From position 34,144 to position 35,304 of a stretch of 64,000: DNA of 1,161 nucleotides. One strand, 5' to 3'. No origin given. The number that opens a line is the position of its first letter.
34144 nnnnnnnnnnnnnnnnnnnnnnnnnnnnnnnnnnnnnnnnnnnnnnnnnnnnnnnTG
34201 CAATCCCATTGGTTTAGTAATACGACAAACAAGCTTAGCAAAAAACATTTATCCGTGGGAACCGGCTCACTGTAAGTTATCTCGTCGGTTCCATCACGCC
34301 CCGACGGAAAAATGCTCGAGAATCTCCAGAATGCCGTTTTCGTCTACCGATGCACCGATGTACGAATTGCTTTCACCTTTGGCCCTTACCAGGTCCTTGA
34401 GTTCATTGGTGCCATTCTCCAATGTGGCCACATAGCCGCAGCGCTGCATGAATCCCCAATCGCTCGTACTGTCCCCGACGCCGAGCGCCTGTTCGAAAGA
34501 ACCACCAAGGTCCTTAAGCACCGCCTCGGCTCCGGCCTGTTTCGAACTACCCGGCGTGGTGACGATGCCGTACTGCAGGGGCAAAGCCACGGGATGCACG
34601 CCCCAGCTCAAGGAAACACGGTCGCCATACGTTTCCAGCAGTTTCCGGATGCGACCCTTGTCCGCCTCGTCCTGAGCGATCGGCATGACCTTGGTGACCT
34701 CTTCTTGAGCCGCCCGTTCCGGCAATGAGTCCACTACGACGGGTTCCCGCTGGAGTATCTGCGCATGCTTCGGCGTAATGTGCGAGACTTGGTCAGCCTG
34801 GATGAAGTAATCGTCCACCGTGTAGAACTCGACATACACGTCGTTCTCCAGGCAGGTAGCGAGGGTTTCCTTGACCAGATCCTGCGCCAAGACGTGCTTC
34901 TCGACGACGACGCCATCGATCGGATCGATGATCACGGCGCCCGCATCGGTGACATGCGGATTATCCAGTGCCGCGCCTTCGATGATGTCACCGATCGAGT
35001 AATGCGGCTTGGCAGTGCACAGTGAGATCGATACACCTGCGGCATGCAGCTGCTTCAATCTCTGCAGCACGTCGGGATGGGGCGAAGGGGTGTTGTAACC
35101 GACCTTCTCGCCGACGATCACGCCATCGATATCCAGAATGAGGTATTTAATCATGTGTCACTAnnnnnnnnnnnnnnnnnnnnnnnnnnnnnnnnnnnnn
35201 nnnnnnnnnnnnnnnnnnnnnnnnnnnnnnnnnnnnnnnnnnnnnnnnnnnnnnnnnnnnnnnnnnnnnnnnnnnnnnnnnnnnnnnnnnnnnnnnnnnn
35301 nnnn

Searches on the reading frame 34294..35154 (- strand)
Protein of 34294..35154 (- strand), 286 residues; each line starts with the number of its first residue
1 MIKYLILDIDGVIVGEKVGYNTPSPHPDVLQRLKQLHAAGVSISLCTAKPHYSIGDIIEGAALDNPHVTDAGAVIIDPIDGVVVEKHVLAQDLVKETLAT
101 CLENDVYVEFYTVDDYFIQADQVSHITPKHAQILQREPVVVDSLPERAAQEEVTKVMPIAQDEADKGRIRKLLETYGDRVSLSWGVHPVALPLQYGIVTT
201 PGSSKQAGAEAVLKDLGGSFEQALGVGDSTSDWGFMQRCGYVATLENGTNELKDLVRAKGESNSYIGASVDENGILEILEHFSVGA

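Call 72: search_protein_families(library=pfam, proteins=[window:34294-35154:-], max_evalue=0.001)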
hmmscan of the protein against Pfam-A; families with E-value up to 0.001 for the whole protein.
window:34294-35154:- (286 aa): 2 families
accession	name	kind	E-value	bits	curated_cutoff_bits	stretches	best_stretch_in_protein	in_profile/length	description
PF08282.18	Hydrolase_3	-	9.5e-26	91.5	20.9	1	6-277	2-253/255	haloacid dehalogenase-like hydrolase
PF00702.32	Hydrolase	-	0.0001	23.2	26.4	0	197-239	148-190/191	haloacid dehalogenase-like hydrolase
